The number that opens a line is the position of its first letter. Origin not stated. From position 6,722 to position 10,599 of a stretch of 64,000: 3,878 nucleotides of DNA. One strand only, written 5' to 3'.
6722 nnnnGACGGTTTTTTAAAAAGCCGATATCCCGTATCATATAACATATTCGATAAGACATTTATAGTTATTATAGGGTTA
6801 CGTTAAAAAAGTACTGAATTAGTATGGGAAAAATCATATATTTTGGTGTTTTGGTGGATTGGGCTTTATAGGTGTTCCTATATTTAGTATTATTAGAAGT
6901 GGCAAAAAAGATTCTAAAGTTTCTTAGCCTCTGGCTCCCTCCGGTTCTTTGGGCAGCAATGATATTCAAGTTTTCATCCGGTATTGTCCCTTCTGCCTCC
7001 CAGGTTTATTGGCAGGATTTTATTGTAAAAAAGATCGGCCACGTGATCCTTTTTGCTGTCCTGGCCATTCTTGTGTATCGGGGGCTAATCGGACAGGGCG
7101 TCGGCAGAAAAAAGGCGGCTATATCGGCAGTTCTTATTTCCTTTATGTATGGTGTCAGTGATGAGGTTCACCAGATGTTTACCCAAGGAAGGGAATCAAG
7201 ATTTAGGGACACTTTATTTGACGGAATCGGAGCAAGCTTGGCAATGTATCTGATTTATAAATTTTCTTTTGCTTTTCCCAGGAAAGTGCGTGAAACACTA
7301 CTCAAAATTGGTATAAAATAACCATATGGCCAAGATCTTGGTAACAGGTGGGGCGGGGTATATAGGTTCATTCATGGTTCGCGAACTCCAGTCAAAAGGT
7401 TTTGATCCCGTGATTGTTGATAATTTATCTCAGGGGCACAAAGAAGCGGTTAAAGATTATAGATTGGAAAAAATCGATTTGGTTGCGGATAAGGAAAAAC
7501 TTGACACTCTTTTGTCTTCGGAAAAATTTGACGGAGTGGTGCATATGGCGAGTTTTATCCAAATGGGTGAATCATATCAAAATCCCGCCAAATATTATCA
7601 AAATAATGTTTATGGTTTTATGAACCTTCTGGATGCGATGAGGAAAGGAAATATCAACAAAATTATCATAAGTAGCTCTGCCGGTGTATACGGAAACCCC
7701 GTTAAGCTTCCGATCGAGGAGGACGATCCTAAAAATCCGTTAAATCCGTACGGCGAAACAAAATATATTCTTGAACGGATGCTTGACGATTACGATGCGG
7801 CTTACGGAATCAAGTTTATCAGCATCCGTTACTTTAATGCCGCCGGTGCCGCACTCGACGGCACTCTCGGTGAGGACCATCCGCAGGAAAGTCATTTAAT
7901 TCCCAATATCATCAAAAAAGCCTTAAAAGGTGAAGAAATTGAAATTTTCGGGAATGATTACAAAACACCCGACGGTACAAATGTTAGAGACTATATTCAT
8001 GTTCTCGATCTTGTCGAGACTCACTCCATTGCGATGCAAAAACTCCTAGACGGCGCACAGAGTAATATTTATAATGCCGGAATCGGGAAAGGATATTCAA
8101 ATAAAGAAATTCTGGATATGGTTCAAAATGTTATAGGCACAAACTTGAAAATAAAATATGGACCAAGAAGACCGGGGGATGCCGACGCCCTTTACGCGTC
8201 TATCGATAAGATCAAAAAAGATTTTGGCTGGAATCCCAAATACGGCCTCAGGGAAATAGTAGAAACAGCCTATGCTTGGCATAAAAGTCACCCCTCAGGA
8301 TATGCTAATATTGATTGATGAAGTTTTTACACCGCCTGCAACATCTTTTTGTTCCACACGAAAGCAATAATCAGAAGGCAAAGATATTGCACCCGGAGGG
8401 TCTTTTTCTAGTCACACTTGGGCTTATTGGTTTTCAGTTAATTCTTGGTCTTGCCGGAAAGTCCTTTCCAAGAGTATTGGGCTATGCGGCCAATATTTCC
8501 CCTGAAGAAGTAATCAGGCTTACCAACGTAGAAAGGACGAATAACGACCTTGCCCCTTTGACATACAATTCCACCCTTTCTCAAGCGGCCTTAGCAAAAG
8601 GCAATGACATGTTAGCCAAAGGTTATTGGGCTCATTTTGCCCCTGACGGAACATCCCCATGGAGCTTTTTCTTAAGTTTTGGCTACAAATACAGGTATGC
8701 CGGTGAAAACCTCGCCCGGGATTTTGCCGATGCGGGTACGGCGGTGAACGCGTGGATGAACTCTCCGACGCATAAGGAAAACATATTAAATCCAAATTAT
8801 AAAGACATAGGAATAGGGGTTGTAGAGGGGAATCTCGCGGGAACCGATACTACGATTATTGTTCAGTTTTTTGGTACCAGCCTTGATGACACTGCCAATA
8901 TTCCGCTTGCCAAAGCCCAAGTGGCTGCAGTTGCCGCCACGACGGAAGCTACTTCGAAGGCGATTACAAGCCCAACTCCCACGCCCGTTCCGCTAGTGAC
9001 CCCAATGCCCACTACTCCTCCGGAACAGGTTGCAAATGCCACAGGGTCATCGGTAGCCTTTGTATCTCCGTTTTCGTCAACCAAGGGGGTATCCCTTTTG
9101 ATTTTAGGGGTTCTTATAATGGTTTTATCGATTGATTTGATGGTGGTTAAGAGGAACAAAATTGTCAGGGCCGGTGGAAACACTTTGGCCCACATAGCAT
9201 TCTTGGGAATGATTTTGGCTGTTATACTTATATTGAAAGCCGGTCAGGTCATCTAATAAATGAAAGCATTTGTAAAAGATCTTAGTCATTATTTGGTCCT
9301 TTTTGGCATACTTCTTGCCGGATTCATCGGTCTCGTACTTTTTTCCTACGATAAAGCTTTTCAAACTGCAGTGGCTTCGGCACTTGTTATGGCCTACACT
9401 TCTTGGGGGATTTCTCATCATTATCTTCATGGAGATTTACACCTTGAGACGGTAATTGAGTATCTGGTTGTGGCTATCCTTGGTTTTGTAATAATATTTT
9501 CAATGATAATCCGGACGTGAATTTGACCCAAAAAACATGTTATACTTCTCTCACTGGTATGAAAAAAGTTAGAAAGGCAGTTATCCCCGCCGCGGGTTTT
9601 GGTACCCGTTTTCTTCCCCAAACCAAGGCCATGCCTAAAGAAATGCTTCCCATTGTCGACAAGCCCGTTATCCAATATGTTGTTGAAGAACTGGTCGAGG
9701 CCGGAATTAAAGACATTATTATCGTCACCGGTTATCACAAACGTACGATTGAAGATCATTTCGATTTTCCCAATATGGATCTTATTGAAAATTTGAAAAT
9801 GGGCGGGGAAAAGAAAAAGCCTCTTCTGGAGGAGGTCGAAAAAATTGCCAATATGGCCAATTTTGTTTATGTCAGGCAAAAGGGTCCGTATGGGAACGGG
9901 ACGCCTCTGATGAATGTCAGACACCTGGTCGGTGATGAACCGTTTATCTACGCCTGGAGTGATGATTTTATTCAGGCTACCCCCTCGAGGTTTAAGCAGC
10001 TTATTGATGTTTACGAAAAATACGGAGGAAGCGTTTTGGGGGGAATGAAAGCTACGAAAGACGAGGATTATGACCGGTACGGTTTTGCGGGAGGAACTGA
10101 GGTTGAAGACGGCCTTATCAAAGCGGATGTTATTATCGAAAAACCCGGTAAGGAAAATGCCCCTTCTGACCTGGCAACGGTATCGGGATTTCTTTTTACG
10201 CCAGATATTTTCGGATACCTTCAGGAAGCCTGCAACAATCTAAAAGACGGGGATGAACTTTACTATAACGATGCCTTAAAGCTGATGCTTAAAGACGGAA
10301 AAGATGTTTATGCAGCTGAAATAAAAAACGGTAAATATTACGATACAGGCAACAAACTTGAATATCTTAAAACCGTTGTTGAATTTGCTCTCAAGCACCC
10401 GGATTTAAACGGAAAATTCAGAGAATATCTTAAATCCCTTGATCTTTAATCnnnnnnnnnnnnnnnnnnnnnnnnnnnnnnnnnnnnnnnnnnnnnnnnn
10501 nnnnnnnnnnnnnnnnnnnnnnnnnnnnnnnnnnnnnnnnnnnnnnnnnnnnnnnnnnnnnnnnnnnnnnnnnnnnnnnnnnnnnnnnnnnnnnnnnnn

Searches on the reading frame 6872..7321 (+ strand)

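Call 7: search_protein_families(library=pfam, proteins=[window:6872-7321:+], max_evalue=0.001)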
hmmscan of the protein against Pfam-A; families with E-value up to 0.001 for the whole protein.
window:6872-7321:+ (149 aa): 1 family
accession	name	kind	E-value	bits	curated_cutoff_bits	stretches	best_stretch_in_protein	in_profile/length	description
PF04892.17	VanZ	-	5e-13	50.2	30.1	1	32-129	39-123/126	VanZ like family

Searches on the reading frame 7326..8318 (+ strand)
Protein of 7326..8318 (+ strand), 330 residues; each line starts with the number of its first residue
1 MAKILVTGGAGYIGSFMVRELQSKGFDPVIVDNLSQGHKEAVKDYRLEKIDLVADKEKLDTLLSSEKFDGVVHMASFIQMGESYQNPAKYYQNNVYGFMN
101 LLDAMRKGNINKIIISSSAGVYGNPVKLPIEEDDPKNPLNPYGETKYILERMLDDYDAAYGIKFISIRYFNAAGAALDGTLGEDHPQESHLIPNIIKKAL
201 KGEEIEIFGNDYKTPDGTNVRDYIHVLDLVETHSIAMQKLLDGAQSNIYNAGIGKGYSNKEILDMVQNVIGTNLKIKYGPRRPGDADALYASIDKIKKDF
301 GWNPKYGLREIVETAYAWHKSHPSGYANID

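Call 7: search_protein_families(library=pfam, proteins=[window:7326-8318:+], max_evalue=0.001)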
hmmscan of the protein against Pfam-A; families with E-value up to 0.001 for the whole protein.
window:7326-8318:+ (330 aa): 8 families
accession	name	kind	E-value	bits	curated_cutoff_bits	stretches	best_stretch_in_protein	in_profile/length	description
PF01370.27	Epimerase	-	6.3e-57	193.2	20.9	1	4-252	1-240/240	NAD dependent epimerase/dehydratase family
PF16363.11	GDP_Man_Dehyd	-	2e-54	185.7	27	1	5-313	1-330/332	GDP-mannose 4,6 dehydratase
PF04321.23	RmlD_sub_bind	-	6.4e-15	55.4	27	1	3-160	2-143/287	RmlD substrate binding domain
PF01073.25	3Beta_HSD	-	1.2e-13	51.2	22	1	5-244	1-236/280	3-beta hydroxysteroid dehydrogenase/isomerase family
PF02719.21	Polysacc_synt_2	-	1.3e-12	48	20.2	1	4-174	1-173/293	Polysaccharide biosynthesis protein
PF07993.18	NAD_binding_4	-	2e-06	27.6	20.1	1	51-169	74-204/258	Male sterility protein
PF13460.12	NAD_binding_10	-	9.1e-06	26.1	27.2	1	8-157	1-135/184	NAD(P)H-binding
PF08659.16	KR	-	2.2e-05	24.9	22.6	1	3-126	2-145/180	KR domain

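Call 59: search_protein_families(library=ncbifam, proteins=[window:7326-8318:+], max_evalue=0.00001)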
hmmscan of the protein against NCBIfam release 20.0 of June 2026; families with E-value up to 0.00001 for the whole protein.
window:7326-8318:+ (330 aa): 21 families
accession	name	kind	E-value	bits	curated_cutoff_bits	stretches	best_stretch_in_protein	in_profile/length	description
TIGR01179.1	galE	equivalog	7.2e-116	386.6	262.3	1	3-325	1-331/332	UDP-glucose 4-epimerase GalE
NF007956.0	PRK10675.1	subfamily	9.9e-75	251.7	394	1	3-327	2-337/338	UDP-glucose 4-epimerase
TIGR01181.1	dTDP_gluc_dehyt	equivalog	2.8e-42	144.9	365.1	1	3-324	1-316/321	dTDP-glucose 4,6-dehydratase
TIGR02197.1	heptose_epim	equivalog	1.7e-39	135.8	274.6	1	4-280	1-270/316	ADP-glyceromanno-heptose 6-epimerase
TIGR04180.1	EDH_00030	hypoth_equivalog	3.1e-31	108.6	475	1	4-306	1-296/297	NAD-dependent 4,6-dehydratase LegB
NF011728.1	PRK15181.1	equivalog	5.8e-25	88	760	1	3-321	17-339/348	Vi polysaccharide biosynthesis UDP-N-acetylglucosaminuronic acid C-4 epimerase TviC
TIGR02622.1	CDP_4_6_dhtase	equivalog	4.2e-24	85.3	278.45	1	3-321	6-332/352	CDP-glucose 4,6-dehydratase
NF047922.1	GDPFucSynFcl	equivalog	1.6e-21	77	500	1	3-321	4-303/308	GDP-L-fucose synthase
NF007490.0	PRK10084.1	subfamily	4.9e-20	71.8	649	2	3-107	2-113/361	dTDP-glucose 4,6-dehydratase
NF008360.0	PRK11150.1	equivalog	8.6e-18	64.6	452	1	4-268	2-252/310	ADP-glyceromanno-heptose 6-epimerase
NF007582.0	PRK10217.1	equivalog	1e-16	61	698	1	1-318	1-330/355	dTDP-glucose 4,6-dehydratase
NF043036.1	ErythonDh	equivalog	6.8e-16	58.4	325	1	3-157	2-164/321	D-erythronate dehydrogenase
NF042422.1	oxyalk_red_OleD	equivalog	5.2e-15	55.6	580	1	3-246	2-224/329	2-alkyl-3-oxoalkanoate reductase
NF042423.1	oxyalk_red_Shew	equivalog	7e-14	51.6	580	1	2-227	9-219/331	2-alkyl-3-oxoalkanoate reductase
TIGR01214.1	rmlD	equivalog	2.1e-13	50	224.05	1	3-217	1-185/285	dTDP-4-dehydrorhamnose reductase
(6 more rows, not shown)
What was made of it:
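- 7326..8318 (+): GalE (UDP-glucose 4-epimerase), sugar supply. NCBIfam TIGR01179 386.6 bits, above cutoff 262.3 (call 59)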

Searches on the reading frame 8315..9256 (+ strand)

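Call 8: search_protein_families(library=pfam, proteins=[window:8315-9256:+], max_evalue=0.001)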
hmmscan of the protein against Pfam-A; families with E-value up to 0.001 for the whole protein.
window:8315-9256:+ (313 aa): 1 family
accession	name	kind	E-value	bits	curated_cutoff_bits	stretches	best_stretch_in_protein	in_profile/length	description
PF00188.32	CAP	-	2.9e-19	70.5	21.1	1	68-173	2-106/117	Cysteine-rich secretory protein family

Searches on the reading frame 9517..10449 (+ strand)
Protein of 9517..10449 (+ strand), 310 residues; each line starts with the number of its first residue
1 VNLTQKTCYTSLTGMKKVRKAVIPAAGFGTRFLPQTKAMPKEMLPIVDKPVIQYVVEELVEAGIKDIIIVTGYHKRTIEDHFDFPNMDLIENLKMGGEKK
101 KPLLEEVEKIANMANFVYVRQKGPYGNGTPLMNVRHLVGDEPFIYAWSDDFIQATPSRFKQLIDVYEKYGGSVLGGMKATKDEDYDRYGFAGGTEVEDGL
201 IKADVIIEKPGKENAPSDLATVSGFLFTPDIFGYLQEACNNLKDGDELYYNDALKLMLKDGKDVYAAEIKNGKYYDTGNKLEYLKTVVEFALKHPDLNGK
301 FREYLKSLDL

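Call 8: search_protein_families(library=pfam, proteins=[window:9517-10449:+], max_evalue=0.001)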
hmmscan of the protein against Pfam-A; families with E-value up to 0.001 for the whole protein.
window:9517-10449:+ (310 aa): 3 families
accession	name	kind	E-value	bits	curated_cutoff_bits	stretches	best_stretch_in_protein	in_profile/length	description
PF00483.29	NTP_transferase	-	1.3e-25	90.8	21.2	1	20-285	1-237/245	Nucleotidyl transferase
PF12804.13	NTP_transf_3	-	2.4e-07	31.5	27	1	21-92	1-65/160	MobA-like NTP transferase domain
PF01128.25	IspD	-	0.00013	22.2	27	1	21-119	3-97/221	2-C-methyl-D-erythritol 4-phosphate cytidylyltransferase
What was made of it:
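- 9517..10449 (+): GalU-like sugar-1-phosphate nucleotidylyltransferase. Pfam NTP_transferase (call 8).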

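Call 59: search_protein_families(library=ncbifam, proteins=[window:9517-10449:+], max_evalue=0.00001)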
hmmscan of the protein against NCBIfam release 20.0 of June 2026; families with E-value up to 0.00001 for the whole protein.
window:9517-10449:+ (310 aa): 23 families
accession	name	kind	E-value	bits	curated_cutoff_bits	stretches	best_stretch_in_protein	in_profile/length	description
TIGR01099.1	galU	equivalog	1.4e-79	267.3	326.8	1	18-286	1-261/261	UTP--glucose-1-phosphate uridylyltransferase GalU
NF009928.0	PRK13389.1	equivalog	7.3e-51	173.1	548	1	16-306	6-295/302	UTP--glucose-1-phosphate uridylyltransferase GalU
NF007516.0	PRK10122.1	equivalog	5.7e-42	143.9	534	1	20-307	5-293/297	UTP--glucose-1-phosphate uridylyltransferase GalF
TIGR01105.1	galF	equivalog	1.3e-39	136.2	659.2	1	20-308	5-294/297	GalU regulator GalF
TIGR01208.1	rmlA_long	equivalog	5.3e-27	94.6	320.25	2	20-79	1-61/353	glucose-1-phosphate thymidylyltransferase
TIGR03992.1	Arch_glmU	subfamily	1.3e-26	93.4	292.1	1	20-287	2-224/393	bifunctional sugar-1-phosphate nucleotidylyltransferase/acetyltransferase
NF041313.1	UDPGP_AglF_Halo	equivalog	1.8e-20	73.4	400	1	20-83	2-65/234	UTP--glucose-1-phosphate uridylyltransferase AglF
NF041173.1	Sug_nt_acttase_Thmprot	equivalog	2.5e-14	53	600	1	20-284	2-221/405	bifunctional sugar-1-phosphate nucleotidylyltransferase/acetyltransferase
NF045761.1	NAMPUrTaseMurU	equivalog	9.8e-13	48.5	250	1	20-81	2-63/226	N-acetylmuramate alpha-1-phosphate uridylyltransferase MurU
NF012024.0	PRK15480.1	equivalog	7e-12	45.1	588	1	17-71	2-56/292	glucose-1-phosphate thymidylyltransferase RfbA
TIGR01207.1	rmlA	equivalog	4.2e-11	42.5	360.65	1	20-75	1-56/286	glucose-1-phosphate thymidylyltransferase RfbA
TIGR02623.1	G1P_cyt_trans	equivalog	1.4e-10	41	300.25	1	20-151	2-130/255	glucose-1-phosphate cytidylyltransferase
NF049965.1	GlMnHpPGnyltfHddC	equivalog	1.5e-09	37.8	300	1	20-88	2-72/221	D-glycero-D-manno-heptose 1-phosphate guanosyltransferase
NF045665.1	NTPtran_DVU1551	equivalog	1.5e-09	37.3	315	1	20-93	2-70/359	DVU_1551 family NTP transferase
NF052502.1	man1P_GTase_Rv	exception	4.4e-09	35.7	440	1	20-83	2-65/352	mannose-1-phosphate guanylyltransferase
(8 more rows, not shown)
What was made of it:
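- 9517..10449 (+): Best NCBIfam hit is galU, 267 bits (below cutoff 326.8), full length (call 59).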
